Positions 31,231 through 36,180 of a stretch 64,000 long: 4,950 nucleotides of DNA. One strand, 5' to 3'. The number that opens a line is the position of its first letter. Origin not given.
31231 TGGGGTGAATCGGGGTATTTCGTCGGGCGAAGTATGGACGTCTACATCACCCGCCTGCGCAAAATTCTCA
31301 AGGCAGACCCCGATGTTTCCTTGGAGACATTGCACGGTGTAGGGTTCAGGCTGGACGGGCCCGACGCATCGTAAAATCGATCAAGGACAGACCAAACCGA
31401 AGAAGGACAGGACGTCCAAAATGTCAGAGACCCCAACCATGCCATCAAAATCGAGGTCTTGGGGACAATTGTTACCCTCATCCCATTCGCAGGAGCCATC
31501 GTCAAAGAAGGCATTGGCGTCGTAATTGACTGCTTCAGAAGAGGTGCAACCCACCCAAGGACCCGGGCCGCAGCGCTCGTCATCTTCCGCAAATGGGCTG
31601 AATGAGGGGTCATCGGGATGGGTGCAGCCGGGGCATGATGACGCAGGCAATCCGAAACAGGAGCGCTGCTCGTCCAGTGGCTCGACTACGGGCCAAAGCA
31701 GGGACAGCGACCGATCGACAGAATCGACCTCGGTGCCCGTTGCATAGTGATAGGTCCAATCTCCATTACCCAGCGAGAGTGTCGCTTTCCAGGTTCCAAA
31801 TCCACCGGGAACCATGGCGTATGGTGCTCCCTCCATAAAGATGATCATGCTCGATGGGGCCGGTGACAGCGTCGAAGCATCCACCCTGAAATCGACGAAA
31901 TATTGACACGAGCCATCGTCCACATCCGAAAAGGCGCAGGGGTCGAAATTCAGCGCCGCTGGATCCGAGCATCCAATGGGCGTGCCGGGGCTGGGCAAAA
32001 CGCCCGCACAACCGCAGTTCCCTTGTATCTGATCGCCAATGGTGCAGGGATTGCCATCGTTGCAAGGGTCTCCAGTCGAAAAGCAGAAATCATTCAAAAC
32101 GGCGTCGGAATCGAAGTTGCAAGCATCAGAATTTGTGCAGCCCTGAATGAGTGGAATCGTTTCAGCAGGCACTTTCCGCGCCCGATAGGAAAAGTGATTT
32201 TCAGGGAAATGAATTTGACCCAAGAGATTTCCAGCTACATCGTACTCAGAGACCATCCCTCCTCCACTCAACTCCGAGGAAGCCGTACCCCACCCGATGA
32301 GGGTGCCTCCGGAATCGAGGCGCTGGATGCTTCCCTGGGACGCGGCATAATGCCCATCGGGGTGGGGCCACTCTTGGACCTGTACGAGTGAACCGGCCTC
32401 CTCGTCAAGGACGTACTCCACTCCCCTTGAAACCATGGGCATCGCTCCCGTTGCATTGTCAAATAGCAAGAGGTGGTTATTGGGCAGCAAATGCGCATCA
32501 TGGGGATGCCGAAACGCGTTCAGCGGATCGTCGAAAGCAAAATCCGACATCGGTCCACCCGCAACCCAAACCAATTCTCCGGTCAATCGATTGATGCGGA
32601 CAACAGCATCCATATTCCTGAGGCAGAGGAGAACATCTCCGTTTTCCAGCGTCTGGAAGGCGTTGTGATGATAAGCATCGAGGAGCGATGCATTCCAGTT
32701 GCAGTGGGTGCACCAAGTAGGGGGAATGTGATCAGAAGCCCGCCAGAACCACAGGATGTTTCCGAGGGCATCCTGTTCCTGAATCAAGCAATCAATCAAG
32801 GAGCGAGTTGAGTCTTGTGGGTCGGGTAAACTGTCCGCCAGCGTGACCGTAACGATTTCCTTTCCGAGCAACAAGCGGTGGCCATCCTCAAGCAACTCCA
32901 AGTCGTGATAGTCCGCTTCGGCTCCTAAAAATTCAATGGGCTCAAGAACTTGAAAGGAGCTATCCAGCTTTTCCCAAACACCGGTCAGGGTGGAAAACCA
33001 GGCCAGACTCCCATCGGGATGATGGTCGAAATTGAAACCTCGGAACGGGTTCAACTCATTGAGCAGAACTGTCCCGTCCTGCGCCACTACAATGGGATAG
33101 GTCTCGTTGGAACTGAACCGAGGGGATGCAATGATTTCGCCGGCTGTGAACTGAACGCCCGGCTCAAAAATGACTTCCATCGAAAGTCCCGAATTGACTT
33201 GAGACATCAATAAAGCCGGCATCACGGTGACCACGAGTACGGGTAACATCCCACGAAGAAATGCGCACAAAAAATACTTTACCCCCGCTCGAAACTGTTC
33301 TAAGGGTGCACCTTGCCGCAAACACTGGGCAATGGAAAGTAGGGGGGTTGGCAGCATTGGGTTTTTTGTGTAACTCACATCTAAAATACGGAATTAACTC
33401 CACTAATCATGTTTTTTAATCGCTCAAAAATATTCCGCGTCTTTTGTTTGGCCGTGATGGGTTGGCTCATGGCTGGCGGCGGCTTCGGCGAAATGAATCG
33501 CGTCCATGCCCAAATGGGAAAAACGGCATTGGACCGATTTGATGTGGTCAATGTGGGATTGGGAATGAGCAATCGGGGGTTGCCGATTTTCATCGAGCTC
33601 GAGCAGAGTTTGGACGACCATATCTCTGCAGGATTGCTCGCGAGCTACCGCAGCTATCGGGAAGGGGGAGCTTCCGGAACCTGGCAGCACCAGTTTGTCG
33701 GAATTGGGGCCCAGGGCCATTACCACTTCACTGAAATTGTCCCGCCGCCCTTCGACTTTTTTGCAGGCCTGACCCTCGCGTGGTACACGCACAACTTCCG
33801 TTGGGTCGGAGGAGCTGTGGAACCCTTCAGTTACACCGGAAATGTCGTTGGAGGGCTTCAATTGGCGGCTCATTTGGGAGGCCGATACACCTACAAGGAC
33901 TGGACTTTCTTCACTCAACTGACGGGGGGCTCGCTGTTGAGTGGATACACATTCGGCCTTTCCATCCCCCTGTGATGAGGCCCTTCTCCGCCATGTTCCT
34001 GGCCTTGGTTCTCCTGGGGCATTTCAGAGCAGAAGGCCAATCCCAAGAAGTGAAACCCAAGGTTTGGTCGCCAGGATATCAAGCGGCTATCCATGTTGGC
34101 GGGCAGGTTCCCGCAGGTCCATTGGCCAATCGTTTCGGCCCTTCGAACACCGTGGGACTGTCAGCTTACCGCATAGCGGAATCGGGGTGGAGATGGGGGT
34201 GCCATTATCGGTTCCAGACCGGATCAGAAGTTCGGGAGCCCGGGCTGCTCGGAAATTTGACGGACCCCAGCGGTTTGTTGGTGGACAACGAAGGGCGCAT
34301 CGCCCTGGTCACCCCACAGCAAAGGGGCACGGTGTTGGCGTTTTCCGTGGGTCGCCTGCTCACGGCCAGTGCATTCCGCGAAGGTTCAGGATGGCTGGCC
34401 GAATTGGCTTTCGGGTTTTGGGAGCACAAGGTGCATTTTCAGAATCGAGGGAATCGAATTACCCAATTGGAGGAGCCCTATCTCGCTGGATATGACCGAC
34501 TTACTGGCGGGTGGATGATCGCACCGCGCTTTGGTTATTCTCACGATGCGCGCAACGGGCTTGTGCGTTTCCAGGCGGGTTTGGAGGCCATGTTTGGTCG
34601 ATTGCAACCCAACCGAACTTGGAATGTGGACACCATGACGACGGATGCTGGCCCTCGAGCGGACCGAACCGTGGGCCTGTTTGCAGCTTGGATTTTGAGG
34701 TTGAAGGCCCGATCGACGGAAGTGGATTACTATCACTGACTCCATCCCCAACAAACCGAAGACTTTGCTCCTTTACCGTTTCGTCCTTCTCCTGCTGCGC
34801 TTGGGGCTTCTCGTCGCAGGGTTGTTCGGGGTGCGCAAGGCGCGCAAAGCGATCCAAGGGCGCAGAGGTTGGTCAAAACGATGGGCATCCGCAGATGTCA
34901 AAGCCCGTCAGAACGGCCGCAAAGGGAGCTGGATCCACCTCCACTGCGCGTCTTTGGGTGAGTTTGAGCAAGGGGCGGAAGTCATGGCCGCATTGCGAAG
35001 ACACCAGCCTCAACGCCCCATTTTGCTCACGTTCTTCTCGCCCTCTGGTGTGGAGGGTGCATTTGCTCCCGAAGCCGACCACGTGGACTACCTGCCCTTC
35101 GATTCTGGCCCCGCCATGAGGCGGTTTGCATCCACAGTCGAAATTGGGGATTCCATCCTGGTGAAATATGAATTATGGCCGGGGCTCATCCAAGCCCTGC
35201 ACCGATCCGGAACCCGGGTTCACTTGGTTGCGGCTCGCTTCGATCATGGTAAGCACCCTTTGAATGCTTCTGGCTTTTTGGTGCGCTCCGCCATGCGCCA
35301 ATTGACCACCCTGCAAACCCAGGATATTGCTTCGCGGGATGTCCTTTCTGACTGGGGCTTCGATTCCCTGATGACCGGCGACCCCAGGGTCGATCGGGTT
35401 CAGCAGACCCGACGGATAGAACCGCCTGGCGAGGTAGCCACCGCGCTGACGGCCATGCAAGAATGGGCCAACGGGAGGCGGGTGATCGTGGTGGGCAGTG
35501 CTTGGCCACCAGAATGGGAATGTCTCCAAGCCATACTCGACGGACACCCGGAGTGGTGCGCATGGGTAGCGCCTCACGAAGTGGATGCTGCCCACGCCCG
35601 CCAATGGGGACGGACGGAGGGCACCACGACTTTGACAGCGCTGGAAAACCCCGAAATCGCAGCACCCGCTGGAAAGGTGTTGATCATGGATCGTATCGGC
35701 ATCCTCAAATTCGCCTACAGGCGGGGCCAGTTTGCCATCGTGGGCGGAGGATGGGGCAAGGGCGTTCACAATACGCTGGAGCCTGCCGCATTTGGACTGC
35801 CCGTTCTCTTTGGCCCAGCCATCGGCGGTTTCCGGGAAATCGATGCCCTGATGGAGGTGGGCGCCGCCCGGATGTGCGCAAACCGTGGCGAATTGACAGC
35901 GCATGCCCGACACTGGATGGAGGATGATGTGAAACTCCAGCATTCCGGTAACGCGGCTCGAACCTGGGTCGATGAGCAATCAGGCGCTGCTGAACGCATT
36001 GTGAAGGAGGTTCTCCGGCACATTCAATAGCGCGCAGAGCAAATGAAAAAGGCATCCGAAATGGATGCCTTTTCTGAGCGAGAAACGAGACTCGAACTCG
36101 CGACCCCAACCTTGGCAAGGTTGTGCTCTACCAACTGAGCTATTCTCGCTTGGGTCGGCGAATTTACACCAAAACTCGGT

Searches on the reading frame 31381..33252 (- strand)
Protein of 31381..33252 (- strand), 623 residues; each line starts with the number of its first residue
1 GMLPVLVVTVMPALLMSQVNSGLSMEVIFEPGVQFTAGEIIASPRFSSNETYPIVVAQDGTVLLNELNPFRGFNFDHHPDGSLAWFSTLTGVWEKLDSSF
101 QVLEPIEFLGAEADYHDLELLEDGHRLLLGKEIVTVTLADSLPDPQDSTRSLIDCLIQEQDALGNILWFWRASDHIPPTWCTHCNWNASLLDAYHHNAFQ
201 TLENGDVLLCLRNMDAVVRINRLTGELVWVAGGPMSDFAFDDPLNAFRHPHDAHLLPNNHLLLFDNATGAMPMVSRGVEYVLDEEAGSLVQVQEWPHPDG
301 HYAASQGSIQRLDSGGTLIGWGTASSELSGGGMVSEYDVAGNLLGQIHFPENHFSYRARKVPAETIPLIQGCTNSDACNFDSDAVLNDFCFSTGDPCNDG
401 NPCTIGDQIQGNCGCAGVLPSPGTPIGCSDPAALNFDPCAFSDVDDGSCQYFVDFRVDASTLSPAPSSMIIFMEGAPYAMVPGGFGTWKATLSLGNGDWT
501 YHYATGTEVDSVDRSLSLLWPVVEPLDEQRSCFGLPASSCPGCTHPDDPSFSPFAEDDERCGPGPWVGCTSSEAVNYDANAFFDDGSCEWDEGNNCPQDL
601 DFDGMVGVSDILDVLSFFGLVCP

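Call 42: search_protein_families(library=pfam, proteins=[window:31381-33252:-], max_evalue=0.01)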
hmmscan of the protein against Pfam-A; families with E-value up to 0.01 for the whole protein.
window:31381-33252:- (623 aa): 2 families
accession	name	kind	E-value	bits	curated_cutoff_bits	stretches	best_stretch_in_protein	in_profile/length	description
PF14269.12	Arylsulfotran_2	-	5.9e-15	55.9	27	1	113-325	58-283/301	Arylsulfotransferase (ASST)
PF05935.17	Arylsulfotrans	-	8.8e-15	55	24.2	1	75-327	55-337/374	Arylsulfotransferase (ASST)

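Call 43: search_protein_families(library=ncbifam, proteins=[window:31381-33252:-], max_evalue=0.1)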
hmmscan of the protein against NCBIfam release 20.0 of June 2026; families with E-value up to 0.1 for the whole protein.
window:31381-33252:- (623 aa): 0 families

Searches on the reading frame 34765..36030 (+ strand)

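Call 42: search_protein_families(library=pfam, proteins=[window:34765-36030:+], max_evalue=0.01)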
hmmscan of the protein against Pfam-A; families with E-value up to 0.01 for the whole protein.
window:34765-36030:+ (421 aa): 1 family
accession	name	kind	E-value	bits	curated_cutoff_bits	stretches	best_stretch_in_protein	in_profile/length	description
PF04413.22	Glycos_transf_N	-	5.3e-29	101.5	23.9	1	36-210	3-178/179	3-Deoxy-D-manno-octulosonic-acid transferase (kdotransferase)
